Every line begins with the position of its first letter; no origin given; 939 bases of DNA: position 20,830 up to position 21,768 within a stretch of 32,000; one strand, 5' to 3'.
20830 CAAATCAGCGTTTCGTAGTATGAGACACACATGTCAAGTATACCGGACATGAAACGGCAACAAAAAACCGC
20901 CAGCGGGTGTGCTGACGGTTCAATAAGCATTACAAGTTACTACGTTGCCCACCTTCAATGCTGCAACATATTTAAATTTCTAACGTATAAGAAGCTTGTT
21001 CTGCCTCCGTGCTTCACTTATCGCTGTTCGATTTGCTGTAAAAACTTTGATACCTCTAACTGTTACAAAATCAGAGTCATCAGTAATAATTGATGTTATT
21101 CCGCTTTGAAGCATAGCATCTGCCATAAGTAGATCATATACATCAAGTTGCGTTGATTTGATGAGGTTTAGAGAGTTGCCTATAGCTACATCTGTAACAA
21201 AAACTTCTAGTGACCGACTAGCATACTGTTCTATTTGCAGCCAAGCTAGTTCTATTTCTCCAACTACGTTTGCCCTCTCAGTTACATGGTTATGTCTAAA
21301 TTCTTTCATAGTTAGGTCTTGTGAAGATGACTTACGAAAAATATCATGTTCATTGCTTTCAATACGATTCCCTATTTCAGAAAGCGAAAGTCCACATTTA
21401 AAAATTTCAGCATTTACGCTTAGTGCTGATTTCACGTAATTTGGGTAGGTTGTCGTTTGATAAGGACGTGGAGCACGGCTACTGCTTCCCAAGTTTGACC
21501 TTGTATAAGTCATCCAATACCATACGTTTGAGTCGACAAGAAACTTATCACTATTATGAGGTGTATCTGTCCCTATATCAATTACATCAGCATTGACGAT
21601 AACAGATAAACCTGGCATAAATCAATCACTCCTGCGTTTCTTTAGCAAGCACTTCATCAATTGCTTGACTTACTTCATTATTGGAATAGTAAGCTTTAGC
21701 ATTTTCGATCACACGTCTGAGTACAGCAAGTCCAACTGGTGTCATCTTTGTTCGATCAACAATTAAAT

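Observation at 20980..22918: Candidate novel three-gene module: STAS-fused RsbW-like GHKL kinase, STAS-like DUF4325 protein and PIN nuclease (partner-switching-controlled toxin or defence system?)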

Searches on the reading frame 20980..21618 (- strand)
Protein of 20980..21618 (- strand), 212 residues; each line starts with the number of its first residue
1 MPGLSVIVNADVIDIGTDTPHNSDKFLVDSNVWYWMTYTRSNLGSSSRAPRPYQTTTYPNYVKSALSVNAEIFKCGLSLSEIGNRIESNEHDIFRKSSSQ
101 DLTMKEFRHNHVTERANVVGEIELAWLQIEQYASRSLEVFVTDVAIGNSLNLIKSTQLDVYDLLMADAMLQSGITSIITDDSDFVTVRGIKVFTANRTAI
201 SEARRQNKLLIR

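Call 3: search_protein_families(library=pfam, proteins=[window:20980-21618:-], max_evalue=1)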
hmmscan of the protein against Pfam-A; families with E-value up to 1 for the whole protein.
window:20980-21618:- (212 aa): 1 family
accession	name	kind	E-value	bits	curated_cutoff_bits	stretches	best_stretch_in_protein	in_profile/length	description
PF01850.27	PIN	-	0.00078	20.5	23.6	1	116-188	49-118/120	PIN domain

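Call 4: search_protein_families(library=padloc, proteins=[window:20980-21618:-], max_evalue=1)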
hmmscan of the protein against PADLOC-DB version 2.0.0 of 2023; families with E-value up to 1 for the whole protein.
window:20980-21618:- (212 aa): 0 families

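Call 5: search_protein_families(library=ncbifam, proteins=[window:20980-21618:-], max_evalue=1)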
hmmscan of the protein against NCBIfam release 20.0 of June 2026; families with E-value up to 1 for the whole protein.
window:20980-21618:- (212 aa): 1 family
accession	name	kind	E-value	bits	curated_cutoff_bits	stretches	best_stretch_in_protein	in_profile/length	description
NF009781.0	PRK13278.1-6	subfamily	0.092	11.6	603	1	72-113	211-252/356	formate--phosphoribosylaminoimidazolecarboxamide ligase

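Call 10: find_homologous_proteins(query=window:20980-21618:-)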
Query window:20980-21618:- (212 aa): 216 proteins with E <= 0.001 among 325 candidates; the best 120 are listed.
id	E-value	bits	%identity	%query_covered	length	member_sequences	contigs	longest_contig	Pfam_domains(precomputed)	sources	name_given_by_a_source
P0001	1.1e-133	461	100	100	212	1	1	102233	-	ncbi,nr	ncbi:MAG: PIN domain-containing protein [bacterium]|nr:PIN domain-containing protein [bacterium]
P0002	1.4e-68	248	56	100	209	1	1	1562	-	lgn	-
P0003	4.4e-58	214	49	100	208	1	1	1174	-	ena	-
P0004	8.9e-58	213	51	97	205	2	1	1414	-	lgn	-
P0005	6.9e-56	207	48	97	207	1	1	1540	-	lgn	-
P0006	2.7e-55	205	49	97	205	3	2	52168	-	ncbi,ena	-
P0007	2.6e-54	202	47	99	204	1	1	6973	-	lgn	-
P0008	9.3e-54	200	45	99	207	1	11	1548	-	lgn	-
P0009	1.6e-53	199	49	97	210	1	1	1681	-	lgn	-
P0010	2.0e-53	199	49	100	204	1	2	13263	PF01850.28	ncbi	-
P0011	2.1e-53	199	44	99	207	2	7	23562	-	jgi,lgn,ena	-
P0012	2.2e-53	199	48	97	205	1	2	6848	-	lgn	-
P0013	4.8e-53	198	45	100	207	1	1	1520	-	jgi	-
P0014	7.4e-53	197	46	100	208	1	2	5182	-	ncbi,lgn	-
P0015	8.6e-53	197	48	97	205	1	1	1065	-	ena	-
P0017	1.5e-52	196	49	97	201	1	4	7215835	-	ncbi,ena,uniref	ncbi:hypothetical protein [Planktothricoides raciborskii]|uniref:PIN domain-containing protein n=1 T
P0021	9.2e-52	194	45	97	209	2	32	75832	-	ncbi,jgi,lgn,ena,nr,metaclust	ncbi:MAG: hypothetical protein A3I04_04605 [Nitrospinae bacterium RIFCSPLOWO2_02_FULL_39_110]|nr:MAG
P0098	2.9e-47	179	46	100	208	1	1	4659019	-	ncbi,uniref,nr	ncbi:hypothetical protein [Gloeobacter violaceus]|uniref:hypothetical protein n=1 Tax=Gloeobacter vi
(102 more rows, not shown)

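Call 11: find_encoding_contigs(protein=P0021, flank=6000, max_places=4)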
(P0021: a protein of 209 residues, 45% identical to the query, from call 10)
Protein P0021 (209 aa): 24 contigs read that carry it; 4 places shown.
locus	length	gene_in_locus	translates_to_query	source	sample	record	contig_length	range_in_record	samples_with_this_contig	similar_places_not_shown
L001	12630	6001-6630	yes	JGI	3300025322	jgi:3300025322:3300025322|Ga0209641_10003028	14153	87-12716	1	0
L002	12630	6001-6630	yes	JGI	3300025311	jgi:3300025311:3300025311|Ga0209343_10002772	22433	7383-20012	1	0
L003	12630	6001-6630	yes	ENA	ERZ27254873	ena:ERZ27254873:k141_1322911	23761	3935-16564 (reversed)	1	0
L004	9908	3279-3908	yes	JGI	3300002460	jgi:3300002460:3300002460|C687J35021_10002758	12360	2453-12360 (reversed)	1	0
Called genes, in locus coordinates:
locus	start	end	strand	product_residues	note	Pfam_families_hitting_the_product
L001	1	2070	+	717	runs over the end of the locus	?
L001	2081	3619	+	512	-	PF12161:HsdM_N, PF02384:N6_Mtase, PF01170:UPF0020, PF07669:Eco57I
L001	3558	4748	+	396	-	PF01420:Methylase_S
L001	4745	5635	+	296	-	PF02518:HATPase_c (weak)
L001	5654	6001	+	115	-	PF14213:DUF4325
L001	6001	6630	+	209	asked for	-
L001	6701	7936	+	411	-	PF07992:Pyr_redox_2, PF13738:Pyr_redox_3 (weak), PF01266:DAO (faint), PF03486:HI0933_like (faint), PF00070:Pyr_redox, PF18267:Rubredoxin_C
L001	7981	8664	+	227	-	PF09537:DUF2383 (faint), PF00210:Ferritin, PF02915:Rubrerythrin (weak)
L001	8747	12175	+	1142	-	PF00176:SNF2-rel_dom, PF00270:DEAD (weak), PF04851:ResIII, PF00271:Helicase_C, PF13020:NOV_C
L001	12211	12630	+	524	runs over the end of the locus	PF13271:DUF4062, PF13749:HATPase_c_4, PF12802:MarR_2 (faint), PF08220:HTH_DeoR (weak), PF08279:HTH_11 (weak)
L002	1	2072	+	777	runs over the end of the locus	PF04313:HSDR_N (faint), PF13588:HSDR_N_2, PF04851:ResIII, PF00270:DEAD, PF18766:SWI2_SNF2, PF08463:EcoEI_R_C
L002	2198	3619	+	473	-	PF02384:N6_Mtase, PF01170:UPF0020, PF07669:Eco57I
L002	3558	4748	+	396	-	PF01420:Methylase_S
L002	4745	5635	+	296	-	PF02518:HATPase_c (weak)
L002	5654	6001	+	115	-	PF14213:DUF4325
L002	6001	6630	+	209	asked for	-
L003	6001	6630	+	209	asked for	-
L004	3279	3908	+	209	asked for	-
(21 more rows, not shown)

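Call 12: find_encoding_contigs(protein=P0098, flank=6000, max_places=2)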
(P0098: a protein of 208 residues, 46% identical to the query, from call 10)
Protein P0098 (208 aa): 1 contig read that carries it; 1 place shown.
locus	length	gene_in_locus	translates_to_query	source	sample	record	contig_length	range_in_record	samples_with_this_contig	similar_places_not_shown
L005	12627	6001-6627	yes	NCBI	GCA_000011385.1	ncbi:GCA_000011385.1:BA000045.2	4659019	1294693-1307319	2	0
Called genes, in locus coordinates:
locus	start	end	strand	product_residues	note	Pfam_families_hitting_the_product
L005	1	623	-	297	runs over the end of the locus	PF00561:Abhydrolase_1, PF12146:Hydrolase_4, PF12697:Abhydrolase_6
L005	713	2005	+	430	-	PF05201:GlutR_N, PF03446:NAD_binding_2 (faint), PF16912:Glu_dehyd_C (weak), PF01488:Shikimate_DH, PF03807:F420_oxidored (weak), PF13241:NAD_binding_7 (faint), PF00745:GlutR_dimer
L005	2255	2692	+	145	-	PF07282:Cas12f1-like_TNB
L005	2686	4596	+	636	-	PF05960:DUF885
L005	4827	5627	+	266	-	-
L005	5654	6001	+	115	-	PF14213:DUF4325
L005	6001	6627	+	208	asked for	-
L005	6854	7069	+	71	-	PF14261:DUF4351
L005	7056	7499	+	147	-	-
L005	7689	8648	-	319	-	PF01063:Aminotran_4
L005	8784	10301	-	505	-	PF02538:Hydantoinase_B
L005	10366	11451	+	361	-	PF01656:CbiA, PF02374:ArsA_ATPase, PF17886:ArsA_HSP20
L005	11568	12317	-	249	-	PF00106:adh_short, PF13561:adh_short_C2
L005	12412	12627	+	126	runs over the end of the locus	PF01638:HxlR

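Call 13: find_encoding_contigs(protein=P0017, flank=6000, max_places=2)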
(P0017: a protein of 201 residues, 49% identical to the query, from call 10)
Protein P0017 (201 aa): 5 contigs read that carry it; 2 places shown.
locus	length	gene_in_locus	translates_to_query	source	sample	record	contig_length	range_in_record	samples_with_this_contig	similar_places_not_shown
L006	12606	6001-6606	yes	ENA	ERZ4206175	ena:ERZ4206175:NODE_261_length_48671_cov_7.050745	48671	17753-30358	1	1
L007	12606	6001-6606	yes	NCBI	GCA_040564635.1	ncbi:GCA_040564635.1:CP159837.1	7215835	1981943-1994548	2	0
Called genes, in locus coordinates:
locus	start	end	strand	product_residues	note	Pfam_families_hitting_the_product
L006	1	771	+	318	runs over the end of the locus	-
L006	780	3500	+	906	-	PF01580:FtsK_SpoIIIE (faint), PF01935:DUF87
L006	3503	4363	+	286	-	-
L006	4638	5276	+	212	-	PF13355:ARC6-like_IMS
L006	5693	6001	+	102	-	PF14213:DUF4325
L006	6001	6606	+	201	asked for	-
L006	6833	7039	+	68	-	-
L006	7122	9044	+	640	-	PF04326:SLFN_AlbA_2, PF13749:HATPase_c_4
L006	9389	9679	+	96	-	PF22600:MTPAP-like_central (weak), PF01909:NTP_transf_2, PF18765:Polbeta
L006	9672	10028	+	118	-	PF01934:HepT-like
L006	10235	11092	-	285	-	PF00590:TP_methylase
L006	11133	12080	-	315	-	PF01790:LGT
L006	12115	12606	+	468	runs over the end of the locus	PF21016:RlmN_N, PF04055:Radical_SAM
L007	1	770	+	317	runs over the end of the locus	-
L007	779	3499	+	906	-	PF01580:FtsK_SpoIIIE (faint), PF01935:DUF87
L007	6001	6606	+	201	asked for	-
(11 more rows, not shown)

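Call 22: find_related_loci(query=A1, collection=genome_contigs, flank=8000)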
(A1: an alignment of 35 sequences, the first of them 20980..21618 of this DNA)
Query A1 (212 aa) in genome_contigs; peptide patterns used: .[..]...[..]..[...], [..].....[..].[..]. (x = any residue, [..] = any of these).
403 stretches matched a pattern; 350 encode a relative of the query (tblastn E <= 1e-3); the best 80 are kept; 80 distinct loci.
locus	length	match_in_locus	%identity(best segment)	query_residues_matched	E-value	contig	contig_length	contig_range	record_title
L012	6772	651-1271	48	1-212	1e-64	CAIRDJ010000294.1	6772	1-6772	MAG: uncultured Chloroflexi bacterium isolate LaPlata-7m-b_bin-240 genome assembly, contig: bin-240:294/500, whole genom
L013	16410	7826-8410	48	8-212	1e-60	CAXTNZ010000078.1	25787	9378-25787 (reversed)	MAG TPA_asm: uncultured bacterium isolate public_SRR14722176_metawrap_bin.1 genome assembly, contig: public_SRR14722176_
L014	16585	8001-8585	47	8-212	3e-59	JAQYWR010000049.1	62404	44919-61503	MAG: Nostoc sp. S4 S4_NODE_89_length_62404_cov_14.6016, whole genome shotgun sequence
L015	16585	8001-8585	47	8-212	3e-59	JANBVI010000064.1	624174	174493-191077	MAG: Fischerella sp. CENA71 Contig_64, whole genome shotgun sequence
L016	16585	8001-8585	47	8-212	7e-59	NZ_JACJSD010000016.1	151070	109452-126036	Nostoc sp. FACHB-280 contig16, whole genome shotgun sequence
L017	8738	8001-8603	47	8-212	7e-59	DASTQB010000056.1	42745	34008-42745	MAG TPA_asm: Pyrinomonadaceae bacterium isolate SMAG_U2212 k141_1175629, whole genome shotgun sequence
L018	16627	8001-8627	47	1-212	5e-59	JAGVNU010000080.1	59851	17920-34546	MAG: Thermodesulfovibrionia bacterium isolate DeMMO3_26 c_000000003804, whole genome shotgun sequence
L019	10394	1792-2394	48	1-212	1e-58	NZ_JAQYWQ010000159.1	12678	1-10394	MAG: Nostoc sp. S13 S13_NODE_1022_length_12678_cov_37.7308, whole genome shotgun sequence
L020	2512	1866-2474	46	8-212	5e-59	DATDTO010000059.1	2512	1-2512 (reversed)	MAG TPA_asm: archaeon isolate SMAG_U8033 k141_23815, whole genome shotgun sequence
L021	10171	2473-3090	46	1-212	2e-58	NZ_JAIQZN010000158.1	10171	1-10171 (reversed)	Argonema antarcticum A004/B2 NODE_196_length_10171_cov_13.100059, whole genome shotgun sequence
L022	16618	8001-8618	45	3-212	6e-58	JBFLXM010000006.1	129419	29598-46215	MAG: Thermodesulfobacteriota bacterium isolate MAG058 MAG058_6, whole genome shotgun sequence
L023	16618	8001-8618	45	3-212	8e-58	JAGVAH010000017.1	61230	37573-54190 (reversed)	MAG: Syntrophobacterales bacterium isolate DeMMO6_13 c_000000055180, whole genome shotgun sequence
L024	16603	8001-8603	47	1-212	1e-57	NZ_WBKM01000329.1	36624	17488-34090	Nostoc sp. WHI contig-1000026, whole genome shotgun sequence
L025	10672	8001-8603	48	8-212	1e-57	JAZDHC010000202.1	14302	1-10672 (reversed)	MAG: Candidatus Desantisbacteria bacterium isolate MEGAHIT-group-0.297 k141_426542, whole genome shotgun sequence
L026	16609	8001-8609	46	1-212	1e-57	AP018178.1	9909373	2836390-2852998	Calothrix sp. NIES-2100 DNA, nearly complete genome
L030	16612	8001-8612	45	3-212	1e-56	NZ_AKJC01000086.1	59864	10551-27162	Pseudomonas sp. GM84 PMI38_contig108.108, whole genome shotgun sequence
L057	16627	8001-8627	43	1-212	6e-54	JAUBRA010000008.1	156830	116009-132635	Microcoleus sp. Pol10D4 NODE_50_length_156830_cov_25.034947, whole genome shotgun sequence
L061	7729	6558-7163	44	3-212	8e-54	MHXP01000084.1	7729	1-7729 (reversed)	MAG: Planctomycetes bacterium GWA2_39_15 gwa2_scaffold_24055, whole genome shotgun sequence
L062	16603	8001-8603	44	1-212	1e-53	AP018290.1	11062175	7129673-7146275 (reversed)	Calothrix sp. NIES-4105 DNA, nearly complete genome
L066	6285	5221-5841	44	1-210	2e-53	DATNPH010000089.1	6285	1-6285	MAG TPA_asm: Coleofasciculaceae cyanobacterium isolate SMAG_U16476 k141_156015, whole genome shotgun sequence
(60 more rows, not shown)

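Call 32: search_solved_structures(query=window:20980-21618:-, max_evalue=0.01, show_alignments=1)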
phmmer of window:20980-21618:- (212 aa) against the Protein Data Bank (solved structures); distinct sequences matched with E-value up to 0.01: 1.
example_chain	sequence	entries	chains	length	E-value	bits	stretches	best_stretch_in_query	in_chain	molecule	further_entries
9z7o_C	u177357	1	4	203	2.8e-42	147.8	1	5-210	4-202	Escherichia VapC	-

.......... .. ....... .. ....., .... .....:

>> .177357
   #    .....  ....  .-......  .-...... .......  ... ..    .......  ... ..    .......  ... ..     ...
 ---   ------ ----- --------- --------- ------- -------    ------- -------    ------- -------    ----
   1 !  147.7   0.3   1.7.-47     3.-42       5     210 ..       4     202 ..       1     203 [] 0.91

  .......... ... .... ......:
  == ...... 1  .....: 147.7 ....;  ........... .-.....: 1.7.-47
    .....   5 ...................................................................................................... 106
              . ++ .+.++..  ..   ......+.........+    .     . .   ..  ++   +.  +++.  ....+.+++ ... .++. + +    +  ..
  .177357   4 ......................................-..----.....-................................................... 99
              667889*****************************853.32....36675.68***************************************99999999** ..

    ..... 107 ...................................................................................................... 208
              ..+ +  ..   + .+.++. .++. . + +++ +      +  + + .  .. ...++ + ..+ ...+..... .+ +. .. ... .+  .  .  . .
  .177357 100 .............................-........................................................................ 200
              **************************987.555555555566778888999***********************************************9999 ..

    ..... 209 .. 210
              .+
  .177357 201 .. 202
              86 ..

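Call 48: search_protein_families(library=pfam, alignment_id=A3, max_evalue=0.00001)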
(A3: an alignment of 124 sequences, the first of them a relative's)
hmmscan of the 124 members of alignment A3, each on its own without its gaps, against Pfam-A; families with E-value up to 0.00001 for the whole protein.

A. member 1, L013:3150-6359:- (1069 aa): 5 families
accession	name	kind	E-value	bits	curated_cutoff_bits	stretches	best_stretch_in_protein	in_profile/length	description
PF18766.7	SWI2_SNF2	-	3e-69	233.5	26.7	1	271-483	1-209/221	SWI2/SNF2 ATPase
PF04313.20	HSDR_N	-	8e-36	124.2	25.1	1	4-213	2-195/198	Type I restriction enzyme R protein N terminus (HSDR_N)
PF11867.13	T1RH-like_C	-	1.6e-24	87.3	26.8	1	742-1036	17-309/329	Type I restriction enzyme HindI endonuclease subunit-like, C-terminal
PF04851.21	ResIII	-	3.8e-19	69.6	22.5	1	277-427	13-162/164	Type III restriction enzyme, res subunit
PF22679.2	T1R_D3-like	-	2e-17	64.5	27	1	632-701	86-157/158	Type I restriction enzyme subunit R domain 3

B. families by the number of members that match (of 124 scanned): 144 families (the first 25 are shown)
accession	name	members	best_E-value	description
PF01420.25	Methylase_S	16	6.7e-27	Type I restriction modification DNA specificity domain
PF02384.22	N6_Mtase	10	3.7e-62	N-6 DNA Methylase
PF12161.14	HsdM_N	10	3.9e-13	HsdM N-terminal domain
PF01170.24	UPF0020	9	4.8e-12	RMKL-like, methyltransferase domain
PF07669.17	Eco57I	8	2.6e-09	Eco57I restriction-modification methylase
PF04851.21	ResIII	6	1.4e-36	Type III restriction enzyme, res subunit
PF18766.7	SWI2_SNF2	5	7e-70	SWI2/SNF2 ATPase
PF04313.20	HSDR_N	5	6.2e-38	Type I restriction enzyme R protein N terminus (HSDR_N)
PF00815.25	Histidinol_dh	4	1.3e-173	Histidinol dehydrogenase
PF13649.12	Methyltransf_25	4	8.4e-24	Methyltransferase domain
PF08241.18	Methyltransf_11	4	1.4e-21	Methyltransferase domain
PF07719.23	TPR_2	3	6e-84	Tetratricopeptide repeat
PF00582.32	Usp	3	3.3e-29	Universal stress protein family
PF11867.13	T1RH-like_C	3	5e-25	Type I restriction enzyme HindI endonuclease subunit-like, C-terminal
PF01209.24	Ubie_methyltran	3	5.8e-18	ubiE/COQ5 methyltransferase family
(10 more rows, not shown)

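Call 51: search_protein_families(library=pfam, alignment_id=A4, max_evalue=0.00001)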
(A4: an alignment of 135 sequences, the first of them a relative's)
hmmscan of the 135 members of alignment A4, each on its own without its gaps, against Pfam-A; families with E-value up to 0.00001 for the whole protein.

A. member 1, L012:1342-2031:+ (230 aa): 1 family
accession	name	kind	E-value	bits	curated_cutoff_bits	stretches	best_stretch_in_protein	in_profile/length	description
PF02348.25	CTP_transf_3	-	4.4e-30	105.6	22.6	1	7-187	1-185/217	Cytidylyltransferase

B. families by the number of members that match (of 135 scanned): 199 families (the first 25 are shown)
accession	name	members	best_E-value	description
PF04851.21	ResIII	4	1e-27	Type III restriction enzyme, res subunit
PF02661.23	Fic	4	3.4e-22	Fic/DOC family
PF00271.37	Helicase_C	4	1.3e-21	Helicase conserved C-terminal domain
PF00270.35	DEAD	4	6.6e-13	DEAD/DEAH box helicase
PF22548.2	AEP-TOTE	3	7.1e-105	TOTE conflict system, Archaeo-Eukaryotic Primase domain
PF02384.22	N6_Mtase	3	1.2e-76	N-6 DNA Methylase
PF00082.27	Peptidase_S8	3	3.8e-44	Subtilase family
PF01420.25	Methylase_S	3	2.7e-36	Type I restriction modification DNA specificity domain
PF00004.35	AAA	3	7.2e-31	ATPase family associated with various cellular activities (AAA)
PF13401.12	AAA_22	3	3.9e-21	AAA domain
PF12161.14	HsdM_N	3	1e-20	HsdM N-terminal domain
PF01896.25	DNA_primase_S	3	3.2e-11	DNA primase small subunit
PF07728.20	AAA_5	3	2.1e-06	AAA domain (dynein-related subfamily)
PF16363.11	GDP_Man_Dehyd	2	3.3e-150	GDP-mannose 4,6 dehydratase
PF14516.12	AAA_35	2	3.5e-141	AAA-like domain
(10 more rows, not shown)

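Call 52: search_protein_families(library=padloc, alignment_id=A3, max_evalue=1e-10)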
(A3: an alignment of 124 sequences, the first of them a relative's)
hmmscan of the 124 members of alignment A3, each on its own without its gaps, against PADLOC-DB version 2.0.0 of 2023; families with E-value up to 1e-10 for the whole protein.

A. member 1, L013:3150-6359:- (1069 aa): 6 families
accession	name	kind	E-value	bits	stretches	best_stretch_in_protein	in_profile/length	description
PDLC03040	REase_I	-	1.9e-163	543.8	1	33-1025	32-995/1029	Type I restriction enzyme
PDLC03044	REase_I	-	2.1e-84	282.2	1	85-716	76-702/1034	Type I restriction enzyme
PDLC03041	REase_I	-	1.4e-76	256.4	2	234-715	281-745/1099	Type I restriction enzyme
PDLC03048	REase_I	-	1.8e-47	160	1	117-855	88-825/976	Type I restriction enzyme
PDLC03046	REase_I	-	2.5e-21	73.4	0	636-702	664-730/1025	Type I restriction enzyme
PDLC03045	REase_I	-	2.1e-14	50.5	1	293-697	286-680/995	Type I restriction enzyme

B. families by the number of members that match (of 124 scanned): 307 families (the first 25 are shown)
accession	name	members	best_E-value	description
PDLC03079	Specificity_I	17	9.1e-54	Type I specificity subunit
PDLC03169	Specificity_I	17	4.4e-48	Type I specificity subunit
PDLC03148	Specificity_I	16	2.2e-59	Type I specificity subunit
PDLC03100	Specificity_I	16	5.9e-46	Type I specificity subunit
PDLC03194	Specificity_I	15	5.9e-75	Type I specificity subunit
PDLC03107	Specificity_I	15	2.4e-68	Type I specificity subunit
PDLC03189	Specificity_I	15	4.6e-46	Type I specificity subunit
PDLC03069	Specificity_I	15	1.8e-45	Type I specificity subunit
PDLC04137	mad5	15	2.3e-45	mads_5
PDLC03090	Specificity_I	15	3.1e-41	Type I specificity subunit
PDLC03179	Specificity_I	15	4.4e-41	Type I specificity subunit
PDLC03086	Specificity_I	15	3.7e-37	Type I specificity subunit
PDLC03089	Specificity_I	15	1.5e-34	Type I specificity subunit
PDLC03105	Specificity_I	15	6.1e-34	Type I specificity subunit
PDLC03068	Specificity_I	15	3.8e-31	Type I specificity subunit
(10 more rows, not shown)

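Call 66: search_protein_families(library=pfam, proteins=[L057:7210-8001:+, L066:4430-5221:+], max_evalue=0.1)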
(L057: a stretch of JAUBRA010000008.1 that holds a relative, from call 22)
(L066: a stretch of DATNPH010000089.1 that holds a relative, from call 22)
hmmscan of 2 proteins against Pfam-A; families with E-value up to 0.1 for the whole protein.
L057:7210-8001:+ (263 aa): 3 families
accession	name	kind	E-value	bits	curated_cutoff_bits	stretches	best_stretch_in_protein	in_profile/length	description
PF14213.11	DUF4325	-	4.2e-14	52.4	23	1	166-224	1-59/64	STAS-like domain of unknown function (DUF4325)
PF20007.4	fvmRadSAM-pep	-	0.012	16.2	27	1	185-219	37-71/73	FtsH ternary system-associated peptide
PF06321.17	P_gingi_FimA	-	0.094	13.3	21.4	0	77-121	14-59/153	Major fimbrial subunit protein (FimA)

L066:4430-5221:+ (263 aa): 1 family
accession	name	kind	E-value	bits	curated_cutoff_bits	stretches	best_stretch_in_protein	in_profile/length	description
PF14213.11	DUF4325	-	8.6e-14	51.5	23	1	166-224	1-59/64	STAS-like domain of unknown function (DUF4325)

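Call 73: search_dna_similar(query=window:20980-21618:-, collection=plasmids, mode=protein, max_rows=15)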
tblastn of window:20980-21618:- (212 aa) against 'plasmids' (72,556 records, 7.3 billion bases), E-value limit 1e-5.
No match.

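Call 74: search_dna_similar(query=window:20980-21618:-, collection=phages, mode=protein, max_rows=10)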
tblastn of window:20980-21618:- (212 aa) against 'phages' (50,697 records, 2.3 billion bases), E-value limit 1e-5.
No match.
